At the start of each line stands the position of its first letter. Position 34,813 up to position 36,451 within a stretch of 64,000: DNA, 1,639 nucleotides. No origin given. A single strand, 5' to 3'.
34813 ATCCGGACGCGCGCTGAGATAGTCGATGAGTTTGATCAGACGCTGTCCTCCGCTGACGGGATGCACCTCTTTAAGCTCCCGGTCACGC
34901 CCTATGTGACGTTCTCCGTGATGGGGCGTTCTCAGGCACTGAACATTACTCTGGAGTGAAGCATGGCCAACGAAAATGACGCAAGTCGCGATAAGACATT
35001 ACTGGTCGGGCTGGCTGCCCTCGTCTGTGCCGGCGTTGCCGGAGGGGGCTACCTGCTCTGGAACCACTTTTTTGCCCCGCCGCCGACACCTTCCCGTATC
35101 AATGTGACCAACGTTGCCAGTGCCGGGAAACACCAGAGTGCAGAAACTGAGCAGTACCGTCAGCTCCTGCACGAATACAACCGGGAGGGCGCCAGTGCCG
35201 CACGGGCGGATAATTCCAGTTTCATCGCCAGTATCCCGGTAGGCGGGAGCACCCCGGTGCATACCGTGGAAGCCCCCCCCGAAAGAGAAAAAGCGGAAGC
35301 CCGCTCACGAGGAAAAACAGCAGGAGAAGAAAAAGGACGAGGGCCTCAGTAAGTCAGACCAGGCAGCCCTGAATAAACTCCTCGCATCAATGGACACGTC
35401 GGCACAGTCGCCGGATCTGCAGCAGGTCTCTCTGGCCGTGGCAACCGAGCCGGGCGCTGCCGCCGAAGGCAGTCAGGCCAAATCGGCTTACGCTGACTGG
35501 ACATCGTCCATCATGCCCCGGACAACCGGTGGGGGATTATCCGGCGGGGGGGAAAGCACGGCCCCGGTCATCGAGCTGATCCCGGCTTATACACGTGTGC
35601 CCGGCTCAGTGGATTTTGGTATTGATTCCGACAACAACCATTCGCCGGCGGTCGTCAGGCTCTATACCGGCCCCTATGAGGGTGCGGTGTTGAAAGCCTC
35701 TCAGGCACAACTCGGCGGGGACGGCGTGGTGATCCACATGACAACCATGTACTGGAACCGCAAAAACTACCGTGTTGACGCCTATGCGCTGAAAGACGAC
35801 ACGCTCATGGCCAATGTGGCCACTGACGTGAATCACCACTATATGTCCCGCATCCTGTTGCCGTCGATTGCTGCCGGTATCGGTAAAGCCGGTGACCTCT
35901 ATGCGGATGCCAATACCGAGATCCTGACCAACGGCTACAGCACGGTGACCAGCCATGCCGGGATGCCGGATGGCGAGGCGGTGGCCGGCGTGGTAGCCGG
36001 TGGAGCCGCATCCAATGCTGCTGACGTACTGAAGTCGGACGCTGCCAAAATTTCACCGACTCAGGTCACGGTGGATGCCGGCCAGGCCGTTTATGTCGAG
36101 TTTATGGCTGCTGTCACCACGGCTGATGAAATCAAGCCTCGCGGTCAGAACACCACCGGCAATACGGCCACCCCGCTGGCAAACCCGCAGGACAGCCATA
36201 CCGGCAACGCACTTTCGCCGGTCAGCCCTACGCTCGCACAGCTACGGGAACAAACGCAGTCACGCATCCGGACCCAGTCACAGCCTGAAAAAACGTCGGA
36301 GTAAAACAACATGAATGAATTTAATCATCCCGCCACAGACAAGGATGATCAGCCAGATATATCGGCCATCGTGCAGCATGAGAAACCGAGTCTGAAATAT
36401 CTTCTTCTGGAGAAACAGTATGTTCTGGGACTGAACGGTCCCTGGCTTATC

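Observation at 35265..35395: C8 homopolymer frameshift splitting the DotG/TraO (VirB10-like) core gene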

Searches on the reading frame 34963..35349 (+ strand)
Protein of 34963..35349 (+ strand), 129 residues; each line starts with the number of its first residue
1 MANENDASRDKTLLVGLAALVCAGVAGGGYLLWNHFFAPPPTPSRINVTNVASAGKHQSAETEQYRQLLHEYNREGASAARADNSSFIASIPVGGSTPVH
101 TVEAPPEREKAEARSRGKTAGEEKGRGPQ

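Call 13: search_protein_families(library=pfam, proteins=[window:34963-35349:+], max_evalue=0.01)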
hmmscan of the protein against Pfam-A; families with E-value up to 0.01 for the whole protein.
window:34963-35349:+ (129 aa): 0 families

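Call 14: search_protein_families(library=ncbifam, proteins=[window:34963-35349:+], max_evalue=0.01)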
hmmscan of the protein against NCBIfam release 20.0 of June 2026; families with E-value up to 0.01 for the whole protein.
window:34963-35349:+ (129 aa): 1 family
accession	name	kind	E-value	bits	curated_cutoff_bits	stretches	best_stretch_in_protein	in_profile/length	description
NF033884.1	conj_TraO_IncI1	equivalog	3.7e-22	79.1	225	1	18-118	3-104/381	conjugal transfer protein TraO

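Call 43: find_encoding_contigs(protein=window:34963-35349:+, flank=10000, max_places=10)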
Protein window:34963-35349:+ (129 aa): 2 contigs read that carry it; 2 places shown.
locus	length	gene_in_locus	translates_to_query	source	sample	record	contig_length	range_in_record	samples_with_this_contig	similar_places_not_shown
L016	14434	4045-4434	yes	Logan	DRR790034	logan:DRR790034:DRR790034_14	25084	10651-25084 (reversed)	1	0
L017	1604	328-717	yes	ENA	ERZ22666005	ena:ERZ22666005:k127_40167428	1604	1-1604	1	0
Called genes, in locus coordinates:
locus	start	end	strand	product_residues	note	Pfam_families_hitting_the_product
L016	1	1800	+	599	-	PF18821:LPD7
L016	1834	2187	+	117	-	-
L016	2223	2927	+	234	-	PF11393:T4BSS_DotI_IcmL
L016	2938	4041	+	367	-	PF12293:T4BSS_DotH_IcmK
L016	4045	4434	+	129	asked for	-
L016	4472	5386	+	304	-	-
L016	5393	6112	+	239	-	-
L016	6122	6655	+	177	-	PF20535:DUF6750 (faint)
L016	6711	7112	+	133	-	PF20535:DUF6750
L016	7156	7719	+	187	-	-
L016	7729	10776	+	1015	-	-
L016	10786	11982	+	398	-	PF28212:TraW-like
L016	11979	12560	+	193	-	PF28070:TraX-like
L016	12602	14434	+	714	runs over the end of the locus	-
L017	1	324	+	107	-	?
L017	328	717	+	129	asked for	-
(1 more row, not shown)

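Call 52: list_cluster_members(proteins=[window:34963-35349:+, window:35390-36301:+, L004:20064-21401:+, window:46455-47771:+, L004:31555-32970:+, L002:19727-20131:+])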
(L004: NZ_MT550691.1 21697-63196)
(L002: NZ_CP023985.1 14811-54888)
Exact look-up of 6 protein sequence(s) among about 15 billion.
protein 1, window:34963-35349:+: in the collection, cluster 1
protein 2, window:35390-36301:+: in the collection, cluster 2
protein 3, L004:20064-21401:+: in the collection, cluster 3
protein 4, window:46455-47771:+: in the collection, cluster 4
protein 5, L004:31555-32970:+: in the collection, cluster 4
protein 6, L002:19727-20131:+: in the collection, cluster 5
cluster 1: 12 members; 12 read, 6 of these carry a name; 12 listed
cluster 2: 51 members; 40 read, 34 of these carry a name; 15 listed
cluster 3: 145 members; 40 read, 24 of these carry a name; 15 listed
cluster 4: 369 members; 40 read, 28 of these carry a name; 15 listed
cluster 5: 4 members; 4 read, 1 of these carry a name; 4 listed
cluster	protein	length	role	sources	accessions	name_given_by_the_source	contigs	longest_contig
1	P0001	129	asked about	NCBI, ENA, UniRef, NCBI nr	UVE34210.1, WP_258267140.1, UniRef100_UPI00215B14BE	hypothetical protein NV396_28865 (plasmid) [Klebsiella pneumoniae] | hypothetical protein n=1 Tax=Klebsiella pneumoniae TaxID=573 RepID=UPI00215B14BE | hypothetical protein [Klebsiella pneumoniae]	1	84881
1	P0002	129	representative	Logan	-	-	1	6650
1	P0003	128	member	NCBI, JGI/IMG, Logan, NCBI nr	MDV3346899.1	hypothetical protein NXZ81_27245 [Klebsiella pneumoniae] | intracellular multiplication protein IcmE | hypothetical protein [Klebsiella pneumoniae]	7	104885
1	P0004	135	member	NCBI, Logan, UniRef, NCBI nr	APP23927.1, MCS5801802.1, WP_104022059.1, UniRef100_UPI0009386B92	hypothetical protein [Klebsiella pneumoniae] | hypothetical protein n=1 Tax=Klebsiella pneumoniae TaxID=573 RepID=UPI0009386B92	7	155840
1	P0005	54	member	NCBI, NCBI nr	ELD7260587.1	conjugal transfer protein, partial [Salmonella enterica] | conjugal transfer protein [Salmonella enterica]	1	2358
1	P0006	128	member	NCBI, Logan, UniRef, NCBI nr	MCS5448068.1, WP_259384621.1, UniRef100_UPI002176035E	hypothetical protein [Klebsiella pneumoniae] | hypothetical protein n=1 Tax=Klebsiella pneumoniae TaxID=573 RepID=UPI002176035E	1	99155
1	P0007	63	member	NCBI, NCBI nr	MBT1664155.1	hypothetical protein KK475_29145, partial [Klebsiella pneumoniae] | hypothetical protein [Klebsiella pneumoniae]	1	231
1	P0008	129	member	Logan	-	-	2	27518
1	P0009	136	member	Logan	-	-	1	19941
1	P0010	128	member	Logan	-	-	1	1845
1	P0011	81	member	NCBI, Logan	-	-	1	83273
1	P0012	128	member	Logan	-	-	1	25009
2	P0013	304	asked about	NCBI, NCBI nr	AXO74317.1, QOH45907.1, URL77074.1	hypothetical protein EZJ13_25530 (plasmid) [Enterobacter hormaechei] | hypothetical protein BC497_30930 [Klebsiella variicola]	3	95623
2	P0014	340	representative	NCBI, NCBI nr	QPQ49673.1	conjugal transfer protein TraO (plasmid) [Klebsiella pneumoniae] | conjugal transfer protein TraO [Klebsiella pneumoniae]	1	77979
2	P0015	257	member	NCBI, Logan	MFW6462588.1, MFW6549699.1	conjugal transfer protein TraO [Klebsiella pneumoniae]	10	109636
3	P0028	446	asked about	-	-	TPA: conjugal transfer protein TraO [Klebsiella pneumoniae] | intracellular multiplication protein IcmE | TraO n=10 Tax=Enterobacterales TaxID=91347 RepID=A0A7G3L9S0_KLEPN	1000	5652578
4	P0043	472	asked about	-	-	TPA: conjugal transfer protein [Klebsiella pneumoniae] | DotM C-terminal cytoplasmic domain-containing protein n=19 Tax=Enterobacterales ... | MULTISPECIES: hypothetical protein [Enterobacterales]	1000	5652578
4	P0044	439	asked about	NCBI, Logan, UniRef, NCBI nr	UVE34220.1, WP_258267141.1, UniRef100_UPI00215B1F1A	conjugal transfer protein (plasmid) [Klebsiella pneumoniae] | secretion/conjugation apparatus DotM-related subunit n=1 Tax=Klebsiella pneumoniae ... | conjugal transfer protein [Klebsiella pneumoniae]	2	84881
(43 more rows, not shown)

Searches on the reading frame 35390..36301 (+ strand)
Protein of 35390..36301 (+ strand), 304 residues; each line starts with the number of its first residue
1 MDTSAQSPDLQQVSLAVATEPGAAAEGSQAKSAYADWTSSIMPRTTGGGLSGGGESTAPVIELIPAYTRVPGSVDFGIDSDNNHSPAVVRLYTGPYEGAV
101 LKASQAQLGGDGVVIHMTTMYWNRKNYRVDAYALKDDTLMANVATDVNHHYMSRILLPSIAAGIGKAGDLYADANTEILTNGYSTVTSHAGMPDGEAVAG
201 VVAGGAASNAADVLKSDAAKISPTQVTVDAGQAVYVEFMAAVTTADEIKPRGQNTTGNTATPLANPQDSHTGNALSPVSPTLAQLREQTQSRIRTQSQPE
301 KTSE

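Call 13: search_protein_families(library=pfam, proteins=[window:35390-36301:+], max_evalue=0.01)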
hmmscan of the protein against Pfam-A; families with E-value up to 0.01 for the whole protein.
window:35390-36301:+ (304 aa): 1 family
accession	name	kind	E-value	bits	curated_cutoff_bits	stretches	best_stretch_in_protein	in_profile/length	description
PF03743.19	TrbI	-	0.0016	18.7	35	1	136-238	88-182/188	Bacterial conjugation TrbI-like protein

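Call 14: search_protein_families(library=ncbifam, proteins=[window:35390-36301:+], max_evalue=0.01)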
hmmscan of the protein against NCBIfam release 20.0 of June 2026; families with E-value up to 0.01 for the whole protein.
window:35390-36301:+ (304 aa): 2 families
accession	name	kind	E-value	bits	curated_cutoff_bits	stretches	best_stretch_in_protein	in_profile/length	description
NF033884.1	conj_TraO_IncI1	equivalog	5.8e-83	279.2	225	1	13-250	144-379/381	conjugal transfer protein TraO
NF033900.0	T4SS_IcmE_DotG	equivalog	1.8e-09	36.3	750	1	59-243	819-1007/1008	type IVB secretion system protein DotG/IcmE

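Call 51: find_encoding_contigs(protein=window:35390-36301:+, flank=10000, max_places=10)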
Protein window:35390-36301:+ (304 aa): 5 contigs read that carry it; 3 places shown.
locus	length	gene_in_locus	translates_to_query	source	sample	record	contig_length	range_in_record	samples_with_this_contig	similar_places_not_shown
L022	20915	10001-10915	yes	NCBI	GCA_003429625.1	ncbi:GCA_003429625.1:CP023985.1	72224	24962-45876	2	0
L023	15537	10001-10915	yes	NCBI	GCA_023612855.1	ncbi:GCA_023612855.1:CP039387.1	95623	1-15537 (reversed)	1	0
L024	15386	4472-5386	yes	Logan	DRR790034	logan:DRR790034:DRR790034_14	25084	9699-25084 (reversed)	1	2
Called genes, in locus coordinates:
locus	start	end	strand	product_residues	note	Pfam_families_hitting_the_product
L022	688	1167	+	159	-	PF01464:SLT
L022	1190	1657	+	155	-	PF16816:DotD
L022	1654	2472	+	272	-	PF16932:T4SS_TraI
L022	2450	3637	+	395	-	PF00437:T2SSE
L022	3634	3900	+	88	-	PF28014:IcmT_2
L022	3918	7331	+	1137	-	-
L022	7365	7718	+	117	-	-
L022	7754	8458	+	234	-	PF11393:T4BSS_DotI_IcmL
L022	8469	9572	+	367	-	PF12293:T4BSS_DotH_IcmK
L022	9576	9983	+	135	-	-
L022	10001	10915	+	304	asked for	-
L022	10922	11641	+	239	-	-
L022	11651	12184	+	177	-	PF20535:DUF6750 (faint)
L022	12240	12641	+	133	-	PF20535:DUF6750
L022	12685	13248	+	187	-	-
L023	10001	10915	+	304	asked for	-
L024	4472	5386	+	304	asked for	-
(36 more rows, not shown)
